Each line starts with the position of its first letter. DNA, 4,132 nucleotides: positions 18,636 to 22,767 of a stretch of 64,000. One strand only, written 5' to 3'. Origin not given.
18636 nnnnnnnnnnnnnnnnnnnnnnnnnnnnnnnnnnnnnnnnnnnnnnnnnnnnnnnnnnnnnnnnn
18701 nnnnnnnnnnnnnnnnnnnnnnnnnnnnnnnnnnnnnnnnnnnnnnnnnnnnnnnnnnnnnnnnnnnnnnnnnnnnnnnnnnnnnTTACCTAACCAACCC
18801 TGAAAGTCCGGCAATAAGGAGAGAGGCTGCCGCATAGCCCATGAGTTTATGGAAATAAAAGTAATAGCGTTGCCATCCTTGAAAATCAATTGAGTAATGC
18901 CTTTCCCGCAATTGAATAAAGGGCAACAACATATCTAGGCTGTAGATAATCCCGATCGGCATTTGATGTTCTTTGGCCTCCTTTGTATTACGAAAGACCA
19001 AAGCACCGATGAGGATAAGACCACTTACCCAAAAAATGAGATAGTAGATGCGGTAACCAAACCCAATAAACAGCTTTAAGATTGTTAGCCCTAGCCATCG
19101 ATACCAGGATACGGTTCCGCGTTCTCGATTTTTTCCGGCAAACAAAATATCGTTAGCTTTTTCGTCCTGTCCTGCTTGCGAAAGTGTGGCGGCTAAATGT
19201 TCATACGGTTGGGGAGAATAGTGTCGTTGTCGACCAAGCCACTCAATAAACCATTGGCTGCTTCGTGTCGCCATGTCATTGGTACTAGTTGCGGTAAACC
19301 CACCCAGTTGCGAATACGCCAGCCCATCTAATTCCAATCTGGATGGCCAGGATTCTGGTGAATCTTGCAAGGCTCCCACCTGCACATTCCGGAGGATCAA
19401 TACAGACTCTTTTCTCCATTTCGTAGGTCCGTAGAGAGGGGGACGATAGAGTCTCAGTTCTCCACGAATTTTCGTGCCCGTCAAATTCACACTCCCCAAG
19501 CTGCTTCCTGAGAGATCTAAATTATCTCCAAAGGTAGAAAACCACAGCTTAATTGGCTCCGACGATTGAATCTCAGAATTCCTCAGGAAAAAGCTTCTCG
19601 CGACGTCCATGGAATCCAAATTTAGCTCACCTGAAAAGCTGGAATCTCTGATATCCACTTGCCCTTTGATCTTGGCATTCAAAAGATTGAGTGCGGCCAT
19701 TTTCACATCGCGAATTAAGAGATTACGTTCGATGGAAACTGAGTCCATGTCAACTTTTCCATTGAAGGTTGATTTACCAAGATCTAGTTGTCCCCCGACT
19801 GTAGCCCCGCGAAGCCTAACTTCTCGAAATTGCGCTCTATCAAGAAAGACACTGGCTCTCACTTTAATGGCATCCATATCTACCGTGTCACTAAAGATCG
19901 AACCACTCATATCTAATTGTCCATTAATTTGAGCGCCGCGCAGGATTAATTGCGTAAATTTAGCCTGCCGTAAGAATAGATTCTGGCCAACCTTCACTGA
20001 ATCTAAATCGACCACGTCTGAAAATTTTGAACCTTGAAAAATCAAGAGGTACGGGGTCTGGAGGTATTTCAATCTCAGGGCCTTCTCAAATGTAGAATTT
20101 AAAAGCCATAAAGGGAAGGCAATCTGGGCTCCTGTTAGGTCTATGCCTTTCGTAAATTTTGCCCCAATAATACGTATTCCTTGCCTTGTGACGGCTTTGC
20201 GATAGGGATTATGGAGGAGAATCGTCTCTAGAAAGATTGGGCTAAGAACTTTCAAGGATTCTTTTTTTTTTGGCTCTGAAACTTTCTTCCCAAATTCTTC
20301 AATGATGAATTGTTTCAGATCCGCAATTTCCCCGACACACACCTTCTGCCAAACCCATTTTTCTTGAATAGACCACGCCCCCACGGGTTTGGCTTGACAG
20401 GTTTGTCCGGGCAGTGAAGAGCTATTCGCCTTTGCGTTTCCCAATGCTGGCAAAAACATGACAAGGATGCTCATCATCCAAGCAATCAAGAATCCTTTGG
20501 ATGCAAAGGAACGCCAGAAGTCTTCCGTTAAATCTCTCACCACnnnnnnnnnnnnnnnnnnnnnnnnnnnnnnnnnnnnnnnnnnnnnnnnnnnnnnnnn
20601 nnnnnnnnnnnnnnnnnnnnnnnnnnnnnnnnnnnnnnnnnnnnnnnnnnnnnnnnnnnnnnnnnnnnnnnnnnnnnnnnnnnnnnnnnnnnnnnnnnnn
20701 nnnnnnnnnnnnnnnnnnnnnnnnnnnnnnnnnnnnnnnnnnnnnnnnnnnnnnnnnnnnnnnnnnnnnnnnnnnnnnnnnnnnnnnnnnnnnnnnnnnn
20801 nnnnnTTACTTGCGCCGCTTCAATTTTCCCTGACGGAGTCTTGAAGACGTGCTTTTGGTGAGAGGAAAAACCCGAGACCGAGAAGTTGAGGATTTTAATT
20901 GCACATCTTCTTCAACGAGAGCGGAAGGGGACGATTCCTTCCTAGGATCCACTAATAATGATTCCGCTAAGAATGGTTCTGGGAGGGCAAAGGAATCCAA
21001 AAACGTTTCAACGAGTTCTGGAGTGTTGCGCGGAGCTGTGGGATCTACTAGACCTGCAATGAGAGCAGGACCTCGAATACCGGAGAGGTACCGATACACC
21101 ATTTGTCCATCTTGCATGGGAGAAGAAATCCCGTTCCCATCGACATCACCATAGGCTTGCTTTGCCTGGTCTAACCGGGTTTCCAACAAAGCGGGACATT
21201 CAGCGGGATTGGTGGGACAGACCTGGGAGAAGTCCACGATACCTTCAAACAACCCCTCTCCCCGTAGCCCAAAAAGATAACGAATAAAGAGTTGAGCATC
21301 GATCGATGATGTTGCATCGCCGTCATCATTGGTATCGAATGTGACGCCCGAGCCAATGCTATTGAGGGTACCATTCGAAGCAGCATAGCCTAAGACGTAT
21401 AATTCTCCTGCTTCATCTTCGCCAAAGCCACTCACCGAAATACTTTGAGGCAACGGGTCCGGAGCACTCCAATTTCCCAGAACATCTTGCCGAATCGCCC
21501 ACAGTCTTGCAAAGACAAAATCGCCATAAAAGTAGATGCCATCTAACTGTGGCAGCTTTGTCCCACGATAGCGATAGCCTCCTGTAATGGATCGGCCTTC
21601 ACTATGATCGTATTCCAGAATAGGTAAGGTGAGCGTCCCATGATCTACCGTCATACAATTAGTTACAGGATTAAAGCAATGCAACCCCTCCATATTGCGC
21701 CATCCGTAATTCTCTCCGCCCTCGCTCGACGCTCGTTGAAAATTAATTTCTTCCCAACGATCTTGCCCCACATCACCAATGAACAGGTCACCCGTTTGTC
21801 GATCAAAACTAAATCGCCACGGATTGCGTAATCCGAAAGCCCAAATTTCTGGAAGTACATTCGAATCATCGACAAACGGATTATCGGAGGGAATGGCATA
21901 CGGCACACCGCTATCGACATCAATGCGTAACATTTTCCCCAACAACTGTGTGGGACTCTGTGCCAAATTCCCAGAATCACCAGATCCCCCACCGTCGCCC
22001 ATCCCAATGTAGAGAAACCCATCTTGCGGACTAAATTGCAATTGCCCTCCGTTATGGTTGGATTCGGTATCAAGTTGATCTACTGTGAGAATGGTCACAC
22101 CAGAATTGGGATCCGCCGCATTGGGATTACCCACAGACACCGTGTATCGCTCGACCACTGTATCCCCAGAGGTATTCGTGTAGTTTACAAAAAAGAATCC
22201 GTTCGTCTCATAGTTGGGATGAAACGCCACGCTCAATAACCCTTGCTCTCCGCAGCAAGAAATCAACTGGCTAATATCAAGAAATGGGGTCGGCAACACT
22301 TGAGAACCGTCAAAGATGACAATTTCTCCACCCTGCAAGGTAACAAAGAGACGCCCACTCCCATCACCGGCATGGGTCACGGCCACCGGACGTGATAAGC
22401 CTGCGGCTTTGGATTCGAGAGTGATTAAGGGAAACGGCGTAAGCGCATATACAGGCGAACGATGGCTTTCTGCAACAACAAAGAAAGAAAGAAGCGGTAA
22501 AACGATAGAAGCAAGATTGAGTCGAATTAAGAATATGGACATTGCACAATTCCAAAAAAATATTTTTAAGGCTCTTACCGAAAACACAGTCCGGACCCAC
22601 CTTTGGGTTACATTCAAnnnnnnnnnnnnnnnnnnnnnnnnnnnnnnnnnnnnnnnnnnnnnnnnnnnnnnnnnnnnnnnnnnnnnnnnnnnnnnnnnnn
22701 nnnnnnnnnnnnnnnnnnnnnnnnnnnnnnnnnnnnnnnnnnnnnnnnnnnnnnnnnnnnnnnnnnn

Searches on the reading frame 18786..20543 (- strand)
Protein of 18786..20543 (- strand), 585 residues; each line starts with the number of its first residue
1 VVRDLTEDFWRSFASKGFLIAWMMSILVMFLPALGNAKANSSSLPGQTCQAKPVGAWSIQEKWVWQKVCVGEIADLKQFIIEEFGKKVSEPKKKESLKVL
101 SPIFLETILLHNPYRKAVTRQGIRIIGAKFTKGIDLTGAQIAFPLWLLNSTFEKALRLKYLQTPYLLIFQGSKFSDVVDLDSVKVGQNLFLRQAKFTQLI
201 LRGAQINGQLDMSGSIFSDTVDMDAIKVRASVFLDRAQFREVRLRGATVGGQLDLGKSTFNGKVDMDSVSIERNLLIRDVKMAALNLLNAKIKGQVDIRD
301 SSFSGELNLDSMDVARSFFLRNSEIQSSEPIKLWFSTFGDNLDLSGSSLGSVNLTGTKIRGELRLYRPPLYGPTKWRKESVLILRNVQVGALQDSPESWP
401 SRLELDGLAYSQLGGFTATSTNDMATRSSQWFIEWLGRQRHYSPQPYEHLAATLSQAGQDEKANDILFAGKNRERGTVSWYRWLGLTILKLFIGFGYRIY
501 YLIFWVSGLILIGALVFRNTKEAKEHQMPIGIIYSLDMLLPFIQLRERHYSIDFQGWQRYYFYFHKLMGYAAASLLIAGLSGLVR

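Call 7: search_protein_families(library=pfam, proteins=[window:18786-20543:-], max_evalue=0.001)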
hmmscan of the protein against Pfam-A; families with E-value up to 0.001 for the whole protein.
window:18786-20543:- (585 aa): 2 families
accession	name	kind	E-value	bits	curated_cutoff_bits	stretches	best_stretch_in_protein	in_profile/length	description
PF13576.12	Pentapeptide_3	-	2.6e-15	56.8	27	1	169-215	1-47/48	Pentapeptide repeats (9 copies)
PF00805.28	Pentapeptide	-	0.00078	19.4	20.2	0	343-358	22-37/40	Pentapeptide repeats (8 copies)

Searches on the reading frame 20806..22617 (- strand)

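Call 7: search_protein_families(library=pfam, proteins=[window:20806-22617:-], max_evalue=0.001)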
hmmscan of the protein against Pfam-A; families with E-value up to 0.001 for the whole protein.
window:20806-22617:- (603 aa): 1 family
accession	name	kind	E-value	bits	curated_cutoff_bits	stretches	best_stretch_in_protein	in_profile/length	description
PF07995.17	GSDH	-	4.6e-42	144.9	25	1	75-379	2-290/332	Glucose / Sorbosone dehydrogenase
